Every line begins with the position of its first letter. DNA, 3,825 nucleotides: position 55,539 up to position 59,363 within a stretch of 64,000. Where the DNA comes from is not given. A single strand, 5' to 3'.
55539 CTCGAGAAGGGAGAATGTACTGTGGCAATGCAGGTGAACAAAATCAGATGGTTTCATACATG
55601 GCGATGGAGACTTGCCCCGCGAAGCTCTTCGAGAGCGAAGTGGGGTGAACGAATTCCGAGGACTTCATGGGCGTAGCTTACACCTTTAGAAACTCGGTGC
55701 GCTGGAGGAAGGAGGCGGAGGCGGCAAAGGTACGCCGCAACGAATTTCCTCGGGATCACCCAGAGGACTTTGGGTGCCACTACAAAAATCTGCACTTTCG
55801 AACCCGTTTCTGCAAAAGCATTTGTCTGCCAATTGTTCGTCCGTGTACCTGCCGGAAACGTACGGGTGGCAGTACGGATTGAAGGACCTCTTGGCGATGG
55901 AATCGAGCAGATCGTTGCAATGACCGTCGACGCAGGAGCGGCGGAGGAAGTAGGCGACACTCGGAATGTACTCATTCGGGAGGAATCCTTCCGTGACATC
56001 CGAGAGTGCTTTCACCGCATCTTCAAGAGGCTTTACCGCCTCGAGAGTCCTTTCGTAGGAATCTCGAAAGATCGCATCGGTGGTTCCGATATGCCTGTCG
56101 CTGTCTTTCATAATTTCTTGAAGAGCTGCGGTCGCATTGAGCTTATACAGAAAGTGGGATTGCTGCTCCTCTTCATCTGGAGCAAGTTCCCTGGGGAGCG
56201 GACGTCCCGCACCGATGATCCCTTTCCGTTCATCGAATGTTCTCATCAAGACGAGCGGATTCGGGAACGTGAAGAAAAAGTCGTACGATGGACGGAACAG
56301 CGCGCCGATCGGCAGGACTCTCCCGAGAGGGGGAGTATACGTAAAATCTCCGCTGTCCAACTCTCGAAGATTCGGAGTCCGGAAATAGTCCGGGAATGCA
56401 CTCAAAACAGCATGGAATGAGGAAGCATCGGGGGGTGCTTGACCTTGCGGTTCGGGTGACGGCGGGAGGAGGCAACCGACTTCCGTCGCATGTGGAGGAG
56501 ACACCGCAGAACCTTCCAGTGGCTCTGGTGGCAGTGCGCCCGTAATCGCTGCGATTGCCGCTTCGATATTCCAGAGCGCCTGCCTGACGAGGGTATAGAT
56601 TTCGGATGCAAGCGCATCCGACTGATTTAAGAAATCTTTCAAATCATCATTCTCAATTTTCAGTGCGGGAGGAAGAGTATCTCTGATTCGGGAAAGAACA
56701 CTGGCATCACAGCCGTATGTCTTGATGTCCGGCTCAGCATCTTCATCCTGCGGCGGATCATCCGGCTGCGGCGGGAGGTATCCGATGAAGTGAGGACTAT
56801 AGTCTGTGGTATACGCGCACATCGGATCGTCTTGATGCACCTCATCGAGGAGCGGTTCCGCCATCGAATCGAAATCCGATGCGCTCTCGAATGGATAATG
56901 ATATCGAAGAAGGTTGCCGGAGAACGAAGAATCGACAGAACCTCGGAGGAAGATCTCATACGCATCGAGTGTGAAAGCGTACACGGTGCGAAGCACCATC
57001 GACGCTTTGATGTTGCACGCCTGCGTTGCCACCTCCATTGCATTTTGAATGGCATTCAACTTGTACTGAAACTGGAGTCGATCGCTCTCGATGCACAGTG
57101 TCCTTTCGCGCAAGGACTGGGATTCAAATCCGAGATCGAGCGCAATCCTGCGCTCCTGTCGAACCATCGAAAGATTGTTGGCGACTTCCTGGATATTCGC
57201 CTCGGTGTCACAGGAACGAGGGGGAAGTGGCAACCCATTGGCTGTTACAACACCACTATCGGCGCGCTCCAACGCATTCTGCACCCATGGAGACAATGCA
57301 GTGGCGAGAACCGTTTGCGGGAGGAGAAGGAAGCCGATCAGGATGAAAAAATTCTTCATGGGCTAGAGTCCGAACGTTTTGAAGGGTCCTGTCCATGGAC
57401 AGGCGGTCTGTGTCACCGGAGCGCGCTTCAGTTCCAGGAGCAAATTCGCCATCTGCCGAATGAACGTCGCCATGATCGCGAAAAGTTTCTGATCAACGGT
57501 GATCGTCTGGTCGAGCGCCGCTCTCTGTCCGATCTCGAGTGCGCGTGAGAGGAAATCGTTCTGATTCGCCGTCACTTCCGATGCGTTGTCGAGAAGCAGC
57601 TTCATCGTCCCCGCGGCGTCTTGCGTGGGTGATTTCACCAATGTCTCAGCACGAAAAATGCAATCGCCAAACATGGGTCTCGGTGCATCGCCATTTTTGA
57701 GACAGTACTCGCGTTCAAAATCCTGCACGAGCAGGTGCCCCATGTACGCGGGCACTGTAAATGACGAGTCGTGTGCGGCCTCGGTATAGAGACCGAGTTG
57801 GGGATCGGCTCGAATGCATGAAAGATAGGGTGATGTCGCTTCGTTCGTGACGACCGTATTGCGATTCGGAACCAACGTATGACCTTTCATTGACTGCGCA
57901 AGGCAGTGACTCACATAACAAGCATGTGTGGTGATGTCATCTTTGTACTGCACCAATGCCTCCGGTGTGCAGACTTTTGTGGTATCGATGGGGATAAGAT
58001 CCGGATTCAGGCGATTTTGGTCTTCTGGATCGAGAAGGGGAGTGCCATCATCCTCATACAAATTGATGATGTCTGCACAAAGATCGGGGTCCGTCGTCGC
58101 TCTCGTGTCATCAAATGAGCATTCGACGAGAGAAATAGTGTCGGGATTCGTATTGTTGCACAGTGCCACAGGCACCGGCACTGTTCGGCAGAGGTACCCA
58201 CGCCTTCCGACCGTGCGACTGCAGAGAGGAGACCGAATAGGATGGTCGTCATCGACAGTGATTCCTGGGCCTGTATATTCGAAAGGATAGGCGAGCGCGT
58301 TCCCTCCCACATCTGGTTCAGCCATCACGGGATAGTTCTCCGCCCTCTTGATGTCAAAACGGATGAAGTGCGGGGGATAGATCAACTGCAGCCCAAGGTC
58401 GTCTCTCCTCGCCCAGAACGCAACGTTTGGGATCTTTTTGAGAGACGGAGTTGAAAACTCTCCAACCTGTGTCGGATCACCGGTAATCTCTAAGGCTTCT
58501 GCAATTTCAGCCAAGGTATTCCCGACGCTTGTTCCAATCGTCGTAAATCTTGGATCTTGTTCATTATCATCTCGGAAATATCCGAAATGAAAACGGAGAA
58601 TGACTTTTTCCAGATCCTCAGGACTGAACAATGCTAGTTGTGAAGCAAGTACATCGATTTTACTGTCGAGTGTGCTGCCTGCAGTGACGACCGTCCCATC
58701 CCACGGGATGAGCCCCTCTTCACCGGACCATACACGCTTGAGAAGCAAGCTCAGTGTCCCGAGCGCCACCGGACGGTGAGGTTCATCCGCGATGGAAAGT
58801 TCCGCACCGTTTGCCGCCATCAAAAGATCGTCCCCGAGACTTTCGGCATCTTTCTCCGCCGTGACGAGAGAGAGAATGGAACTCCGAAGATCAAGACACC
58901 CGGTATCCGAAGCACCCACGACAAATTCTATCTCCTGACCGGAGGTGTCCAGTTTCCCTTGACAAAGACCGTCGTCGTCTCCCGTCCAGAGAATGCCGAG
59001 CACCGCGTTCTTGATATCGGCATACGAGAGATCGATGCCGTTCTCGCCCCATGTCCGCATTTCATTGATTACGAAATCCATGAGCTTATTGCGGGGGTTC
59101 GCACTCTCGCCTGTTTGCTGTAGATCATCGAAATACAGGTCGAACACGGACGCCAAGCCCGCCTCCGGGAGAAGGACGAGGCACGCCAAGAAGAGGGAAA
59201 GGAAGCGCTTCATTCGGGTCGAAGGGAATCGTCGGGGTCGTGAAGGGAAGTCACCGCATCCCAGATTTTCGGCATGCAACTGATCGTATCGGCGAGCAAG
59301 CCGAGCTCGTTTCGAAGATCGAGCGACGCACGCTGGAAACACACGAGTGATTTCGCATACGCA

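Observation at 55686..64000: Translationally coupled five-gene operon of orphan, exported, Cys-rich proteins immediately upstream of dnaE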

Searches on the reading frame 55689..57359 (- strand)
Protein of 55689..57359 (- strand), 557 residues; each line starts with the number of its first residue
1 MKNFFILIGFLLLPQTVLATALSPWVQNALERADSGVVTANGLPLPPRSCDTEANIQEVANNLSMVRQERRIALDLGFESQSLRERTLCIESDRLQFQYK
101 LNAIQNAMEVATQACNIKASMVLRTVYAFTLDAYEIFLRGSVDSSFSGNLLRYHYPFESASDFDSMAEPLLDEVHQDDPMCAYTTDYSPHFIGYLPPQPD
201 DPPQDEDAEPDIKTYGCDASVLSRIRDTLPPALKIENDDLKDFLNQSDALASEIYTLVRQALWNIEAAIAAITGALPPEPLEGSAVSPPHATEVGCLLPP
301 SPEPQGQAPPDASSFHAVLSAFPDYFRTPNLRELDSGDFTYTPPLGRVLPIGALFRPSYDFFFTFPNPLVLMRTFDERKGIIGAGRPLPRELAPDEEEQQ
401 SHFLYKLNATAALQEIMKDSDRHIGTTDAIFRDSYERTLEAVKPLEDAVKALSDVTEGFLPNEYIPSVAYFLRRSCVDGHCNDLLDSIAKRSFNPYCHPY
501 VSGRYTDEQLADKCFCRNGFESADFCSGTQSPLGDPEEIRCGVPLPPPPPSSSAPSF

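Call 3: search_protein_families(library=pfam, proteins=[window:55689-57359:-], max_evalue=1)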
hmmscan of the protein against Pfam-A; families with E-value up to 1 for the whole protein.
window:55689-57359:- (557 aa): 0 families

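Call 4: search_protein_families(library=ncbifam, proteins=[window:55689-57359:-], max_evalue=1)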
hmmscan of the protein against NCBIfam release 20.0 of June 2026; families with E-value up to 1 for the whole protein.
window:55689-57359:- (557 aa): 0 families

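Call 38: search_solved_structures(query=A4, max_evalue=10)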
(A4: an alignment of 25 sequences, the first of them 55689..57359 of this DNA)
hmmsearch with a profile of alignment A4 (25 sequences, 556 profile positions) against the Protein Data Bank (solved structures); distinct sequences matched with E-value up to 10: 7.
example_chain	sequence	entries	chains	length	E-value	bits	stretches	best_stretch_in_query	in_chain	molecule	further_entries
5oi7_A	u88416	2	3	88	0.35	12.6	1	397-445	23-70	Centrosomal protein of 85 kDa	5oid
5wlq_A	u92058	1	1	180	1.1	10.9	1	52-127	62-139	Capsid assembly scaffolding protein,Myosin-7,Microtubule-associated protein RP/EB family m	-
7tbi_O1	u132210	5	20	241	1.3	10.7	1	66-117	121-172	Nup49 | NUP54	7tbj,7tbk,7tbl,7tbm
5cws_E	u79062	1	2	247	1.4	10.6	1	66-117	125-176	Nucleoporin NUP57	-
7tbn_A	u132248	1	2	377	2.5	9.8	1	93-135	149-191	D11 LOV2-DARPin fusion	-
1aep_A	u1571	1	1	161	3.5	9.3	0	216-258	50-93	APOLIPOPHORIN III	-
1ls4_A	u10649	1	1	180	4.7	8.9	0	216-258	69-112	Apolipophorin-III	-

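Call 50: search_protein_families(library=phrogs, proteins=[window:55689-57359:-], max_evalue=1)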
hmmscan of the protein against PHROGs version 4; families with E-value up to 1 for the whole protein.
window:55689-57359:- (557 aa): 0 families

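Call 51: search_protein_families(library=padloc, proteins=[window:55689-57359:-], max_evalue=1)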
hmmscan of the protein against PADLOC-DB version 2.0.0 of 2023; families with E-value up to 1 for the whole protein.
window:55689-57359:- (557 aa): 0 families

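Call 87: find_homologous_proteins(query=A4, max_evalue=0.001)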
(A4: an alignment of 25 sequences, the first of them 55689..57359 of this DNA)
Query A4 (25 sequences) (557 aa, profile of the alignment): 34 proteins with E <= 0.001 among 8000 candidates.
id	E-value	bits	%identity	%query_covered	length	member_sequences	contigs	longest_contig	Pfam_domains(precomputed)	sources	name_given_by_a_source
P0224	6.8e-245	832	38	92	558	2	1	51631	-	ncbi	-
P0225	2.9e-238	810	38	94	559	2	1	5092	-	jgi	-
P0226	1.3e-237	808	36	92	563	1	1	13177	-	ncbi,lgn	-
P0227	1.9e-236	804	39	95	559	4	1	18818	-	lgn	-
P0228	8.3e-234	795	39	90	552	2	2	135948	-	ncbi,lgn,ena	-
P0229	1.4e-231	788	37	93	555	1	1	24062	-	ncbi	-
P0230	6.0e-231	786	38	92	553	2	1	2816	-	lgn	-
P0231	1.7e-228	778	39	94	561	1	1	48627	-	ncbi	-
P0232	4.7e-227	773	36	90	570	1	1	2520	-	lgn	-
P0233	4.7e-220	750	39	94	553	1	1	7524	-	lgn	-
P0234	1.8e-216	738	40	93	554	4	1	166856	-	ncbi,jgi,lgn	-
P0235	6.3e-214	730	40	91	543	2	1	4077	-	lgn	-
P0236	3.0e-212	724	38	93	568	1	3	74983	-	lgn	-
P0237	1.2e-209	716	35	93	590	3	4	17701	-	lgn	-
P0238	2.1e-209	715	83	97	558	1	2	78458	-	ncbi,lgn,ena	-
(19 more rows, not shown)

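Call 98: search_protein_families(library=pfam, alignment_id=A4, max_evalue=1)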
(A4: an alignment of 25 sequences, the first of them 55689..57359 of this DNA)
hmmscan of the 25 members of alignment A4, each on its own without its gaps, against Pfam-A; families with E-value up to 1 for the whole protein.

A. member 1, window:55689-57359:- (557 aa): 0 families

B. families by the number of members that match (of 25 scanned): 15 families
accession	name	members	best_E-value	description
PF04108.17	ATG17_like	2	0.096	Autophagy protein ATG17-like domain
PF18084.6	ARTD15_N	1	0.018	ARTD15 N-terminal domain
PF14678.12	FANCI_S4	1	0.018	FANCI solenoid 4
PF24564.1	DUF7605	1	0.029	Domain of unknown function (DUF7605)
PF21408.2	MTR4-like_stalk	1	0.04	Exosome RNA helicase MTR4-like, stalk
PF04589.18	RFX1_trans_act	1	0.06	RFX1 transcription activation region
PF20492.3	ERM_helical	1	0.069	Ezrin/radixin/moesin, alpha-helical domain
PF24487.1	NDC80_loop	1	0.086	Kinetochore protein NDC80 loop region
PF21692.3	Talin_R4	1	0.1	Talin, R4 domain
PF24516.1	ARM_KNTC1_2nd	1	0.16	KNTC1 second ARM-repeats domain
PF06517.16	Orthopox_A43R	1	0.22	Orthopoxvirus A43R protein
PF02637.23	GatB_Yqey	1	0.22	GatB domain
PF00482.28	T2SSF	1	0.22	Type II secretion system (T2SS), protein F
PF00957.27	Synaptobrevin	1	0.23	Synaptobrevin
PF11594.13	Med28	1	0.27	Mediator complex subunit 28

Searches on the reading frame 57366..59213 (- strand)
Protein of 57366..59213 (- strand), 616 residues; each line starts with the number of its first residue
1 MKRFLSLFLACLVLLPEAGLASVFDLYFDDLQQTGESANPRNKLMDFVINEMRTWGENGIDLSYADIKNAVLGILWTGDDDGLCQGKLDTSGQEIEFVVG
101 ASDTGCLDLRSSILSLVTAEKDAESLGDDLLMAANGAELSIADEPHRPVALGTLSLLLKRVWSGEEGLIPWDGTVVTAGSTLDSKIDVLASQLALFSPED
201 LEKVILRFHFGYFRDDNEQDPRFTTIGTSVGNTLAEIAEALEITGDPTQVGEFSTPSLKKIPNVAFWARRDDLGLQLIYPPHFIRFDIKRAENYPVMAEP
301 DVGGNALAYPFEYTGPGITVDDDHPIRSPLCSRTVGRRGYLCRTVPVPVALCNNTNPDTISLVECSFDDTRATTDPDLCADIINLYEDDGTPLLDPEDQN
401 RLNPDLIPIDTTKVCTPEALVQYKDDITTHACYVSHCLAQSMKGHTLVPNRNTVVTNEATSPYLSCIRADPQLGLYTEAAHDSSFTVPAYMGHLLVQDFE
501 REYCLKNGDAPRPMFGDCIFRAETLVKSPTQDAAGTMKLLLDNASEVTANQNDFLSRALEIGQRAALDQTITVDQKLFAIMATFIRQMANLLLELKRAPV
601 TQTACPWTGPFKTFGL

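Call 3: search_protein_families(library=pfam, proteins=[window:57366-59213:-], max_evalue=1)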
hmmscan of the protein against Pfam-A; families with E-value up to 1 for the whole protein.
window:57366-59213:- (616 aa): 1 family
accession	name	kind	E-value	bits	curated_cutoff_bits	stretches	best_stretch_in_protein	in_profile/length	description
PF17594.7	GP57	-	0.051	13.8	27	1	229-252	37-60/75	Phage Tail fiber assembly helper gene product 57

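Call 4: search_protein_families(library=ncbifam, proteins=[window:57366-59213:-], max_evalue=1)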
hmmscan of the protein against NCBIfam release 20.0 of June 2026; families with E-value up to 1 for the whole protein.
window:57366-59213:- (616 aa): 0 families

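Call 37: search_solved_structures(query=A3, max_evalue=10)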
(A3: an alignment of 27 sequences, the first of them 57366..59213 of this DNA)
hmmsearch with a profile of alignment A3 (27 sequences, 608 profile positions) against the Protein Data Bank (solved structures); distinct sequences matched with E-value up to 10: 4.
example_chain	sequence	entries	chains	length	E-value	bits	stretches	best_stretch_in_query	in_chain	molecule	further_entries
4j42_A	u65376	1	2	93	0.41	12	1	176-240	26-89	secreted protein EsxB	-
4j41_A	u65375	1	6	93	1.3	10.3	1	176-240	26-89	secreted protein EsxB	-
4j7k_A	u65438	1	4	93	1.3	10.3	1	176-240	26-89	secreted protein EsxB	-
4iyh_A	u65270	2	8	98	1.3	10.3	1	176-242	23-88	Secreted protein EsxB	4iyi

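Call 47: find_homologous_proteins(query=window:57366-59213:-, max_evalue=0.001)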
Query window:57366-59213:- (616 aa): 56 proteins with E <= 0.001 among 8000 candidates.
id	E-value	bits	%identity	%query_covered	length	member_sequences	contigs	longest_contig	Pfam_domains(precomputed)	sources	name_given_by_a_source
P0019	0.0e+0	1420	100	100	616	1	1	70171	-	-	-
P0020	1.3e-294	996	71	100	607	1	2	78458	-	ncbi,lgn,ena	-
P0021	6.7e-287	971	70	96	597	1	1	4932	-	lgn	-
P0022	9.0e-228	776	57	96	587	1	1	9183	-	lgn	-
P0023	2.2e-223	761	55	100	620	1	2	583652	-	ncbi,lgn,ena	-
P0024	5.6e-209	714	53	100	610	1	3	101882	-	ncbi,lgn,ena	-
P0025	5.4e-208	710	53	100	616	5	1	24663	-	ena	-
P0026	3.4e-207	708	55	96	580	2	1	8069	-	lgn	-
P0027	4.9e-206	704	53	100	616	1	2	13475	-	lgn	-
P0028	4.8e-198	677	52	98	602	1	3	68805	-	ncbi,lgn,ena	-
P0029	2.4e-192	659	52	96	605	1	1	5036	-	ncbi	-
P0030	7.7e-187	640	50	97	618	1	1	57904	-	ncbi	-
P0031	2.5e-185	636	48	100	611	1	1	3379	-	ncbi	-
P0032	5.1e-182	625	50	96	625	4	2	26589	-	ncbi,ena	-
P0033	2.6e-181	622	49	98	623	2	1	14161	-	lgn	-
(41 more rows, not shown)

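Call 50: search_protein_families(library=phrogs, proteins=[window:57366-59213:-], max_evalue=1)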
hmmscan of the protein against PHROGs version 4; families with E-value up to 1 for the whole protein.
window:57366-59213:- (616 aa): 0 families

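Call 51: search_protein_families(library=padloc, proteins=[window:57366-59213:-], max_evalue=1)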
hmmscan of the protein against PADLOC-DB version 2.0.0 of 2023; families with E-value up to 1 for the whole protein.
window:57366-59213:- (616 aa): 0 families

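Call 64: predict_structure(alignment_id=A6)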
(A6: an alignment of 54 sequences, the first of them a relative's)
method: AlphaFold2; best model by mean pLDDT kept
length: 616 residues; sequences in the alignment: 54
mean_pLDDT: 66.6   pTM: 0.47
mean pLDDT of the five models: 66.6, 65.4, 64.0, 60.7, 60.7
residues with pLDDT >= 90: 66; 70-90: 223; 50-70: 173; < 50: 154
segments of 3 or more residues with pLDDT < 50: 15-21, 137-159, 161-166, 175-178, 288-291, 305-309, 313-346, 361-364, 366-377, 444-483, 604-606, 608-616
pLDDT, mean of each block of 10 residues (from residue 1): 76 54 57 70 88 88 93 88 90 83 78 90 77 53 41 45 53 52 88 90 84 62 81 91 76 78 81 77 58 56 51 45 45 41 50 60 45 45 78 85 88 79 79 76 44 39 34 36 56 74 69 68 70 73 74 71 65 61 64 64 47 42
secondary structure, 60 per line:
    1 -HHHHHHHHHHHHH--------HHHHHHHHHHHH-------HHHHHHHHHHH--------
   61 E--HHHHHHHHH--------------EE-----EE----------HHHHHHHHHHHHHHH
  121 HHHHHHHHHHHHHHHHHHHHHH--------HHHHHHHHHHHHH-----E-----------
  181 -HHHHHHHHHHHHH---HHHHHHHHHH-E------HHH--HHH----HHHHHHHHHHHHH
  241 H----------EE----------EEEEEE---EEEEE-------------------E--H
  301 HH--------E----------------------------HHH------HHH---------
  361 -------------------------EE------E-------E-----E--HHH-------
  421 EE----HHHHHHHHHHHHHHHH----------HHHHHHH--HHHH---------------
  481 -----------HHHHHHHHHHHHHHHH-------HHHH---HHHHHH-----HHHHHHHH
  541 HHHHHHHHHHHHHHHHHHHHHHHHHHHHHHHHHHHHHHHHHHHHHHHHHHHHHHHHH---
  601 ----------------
elements in order: H2-14 H23-34 H42-52 H64-72 H106-142 H151-163 H182-194 H198-207 H228-241 E264-269 E273-277 H427-442 H453-459 H462-465 H492-507 H515-518 H522-527 H533-597

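Call 66: fold_search(model_id=the predicted structure, library=pdb)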
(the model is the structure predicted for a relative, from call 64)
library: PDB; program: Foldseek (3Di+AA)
matches with E <= 10: 20; with E <= 0.001: 0
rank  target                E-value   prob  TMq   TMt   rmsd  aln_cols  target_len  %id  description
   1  4bne_B                2.9e+00  0.09  0.09  0.17  16.4       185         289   12  Pacsin2 Interacts with Membranes and Actin-Filaments (released 2014-05-14)
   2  3haj_A                3.6e+00  0.07  0.10  0.17  14.7       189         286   10  Crystal structure of human PACSIN2 F-BAR domain (p212121 lattice) (released 2009-06-16)
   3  3q0k_B                3.7e+00  0.08  0.09  0.16  16.1       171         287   13  Crystal structure of Human PACSIN 2 F-BAR (released 2012-02-15)
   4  4bne_A                4.1e+00  0.07  0.09  0.17  16.3       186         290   10  Pacsin2 Interacts with Membranes and Actin-Filaments (released 2014-05-14)
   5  2x3v_A                4.1e+00  0.07  0.09  0.15  16.2       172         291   15  Structure of The F-BAR Domain of Mouse Syndapin I (released 2010-04-07)
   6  1kmi_Z                4.3e+00  0.08  0.10  0.24  17.6       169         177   16  CRYSTAL STRUCTURE OF AN E.COLI CHEMOTAXIS PROTEIN, CHEZ (released 2002-07-24)
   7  2x3v_B                5.0e+00  0.05  0.09  0.16  18.3       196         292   16  Structure of The F-BAR Domain of Mouse Syndapin I (released 2010-04-07)
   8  7cg0_l                5.8e+00  0.05  0.08  0.28  11.3       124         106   11  Cryo-EM structure of the flagellar proximal rod with FliF peptides from Salmonella (released 2021-04-28)
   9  5jsj_A                6.4e+00  0.09  0.04  0.13   2.0        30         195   17  Crystal structure of Spindlin1 bound to compound EML631 (released 2017-05-24)
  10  3q84_G                7.5e+00  0.05  0.09  0.17  19.1       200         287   13  Crystal structure of human PACSIN 1 F-BAR domain (released 2012-02-22)
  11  2ns2_B                7.8e+00  0.08  0.04  0.15   2.0        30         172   17  Crystal Structure of Spindlin1 (released 2006-11-28)
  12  9exq_A                7.8e+00  0.04  0.08  0.08  29.0       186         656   13  Wzc-K540M-3YE-N711Y MgADP C1 (released 2025-04-23)
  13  3haj_B                8.2e+00  0.04  0.09  0.16  16.6       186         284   11  Crystal structure of human PACSIN2 F-BAR domain (p212121 lattice) (released 2009-06-16)
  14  2zu6_B                8.2e+00  0.02  0.07  0.12  23.1       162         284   15  crystal structure of the eIF4A-PDCD4 complex (released 2009-02-24)
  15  8xxn_CD               8.2e+00  0.02  0.06  0.09  23.0       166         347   14  Cryo-EM structure of the human 43S ribosome with PDCD4 (released 2024-05-01)
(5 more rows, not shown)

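Call 97: search_protein_families(library=pfam, alignment_id=A6, max_evalue=1)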
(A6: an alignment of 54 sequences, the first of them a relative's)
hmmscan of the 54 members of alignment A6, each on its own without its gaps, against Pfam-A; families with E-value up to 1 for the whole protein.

A. member 1, P0019 (616 aa): 1 family
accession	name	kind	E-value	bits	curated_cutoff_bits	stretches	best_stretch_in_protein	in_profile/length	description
PF17594.7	GP57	-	0.051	13.8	27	1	229-252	37-60/75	Phage Tail fiber assembly helper gene product 57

B. families by the number of members that match (of 54 scanned): 14 families
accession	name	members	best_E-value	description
PF01951.21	Archease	1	0.016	Archease protein family (MTH1598/TM1083)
PF21255.3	DNMT3_ADD_GATA1-like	1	0.02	DNMT3, ADD PHD zinc finger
PF01614.24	IclR_C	1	0.041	Bacterial transcriptional regulator IclR C-terminal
PF21782.3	PKMT_2nd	1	0.043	PKMT, C-terminal winged helix domain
PF17594.7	GP57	1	0.051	Phage Tail fiber assembly helper gene product 57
PF13076.11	Fur_reg_FbpA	1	0.089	Fur-regulated basic protein A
PF12613.13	FliC_D2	1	0.097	Flagellin, D2 domain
PF20575.4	HTH_63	1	0.13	Helix-turn-helix domain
PF20787.2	SPP1_GP23-1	1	0.16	SPP1 phage GP23.1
PF05856.17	ARPC4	1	0.16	ARP2/3 complex 20 kDa subunit (ARPC4)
PF04003.17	Utp12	1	0.17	Dip2/Utp12 Family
PF05423.18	Mycobact_memb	1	0.2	Mycobacterium membrane protein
PF02983.19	Pro_Al_protease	1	0.26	Alpha-lytic protease prodomain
PF23999.1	CUSTOS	1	0.33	CUSTOS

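Call 105: search_dna_similar(query=window:57366-59213:-, collection=plasmids, mode=protein, max_evalue=0.001, max_rows=5)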
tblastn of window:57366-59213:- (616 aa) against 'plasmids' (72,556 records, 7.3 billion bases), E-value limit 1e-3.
No match.
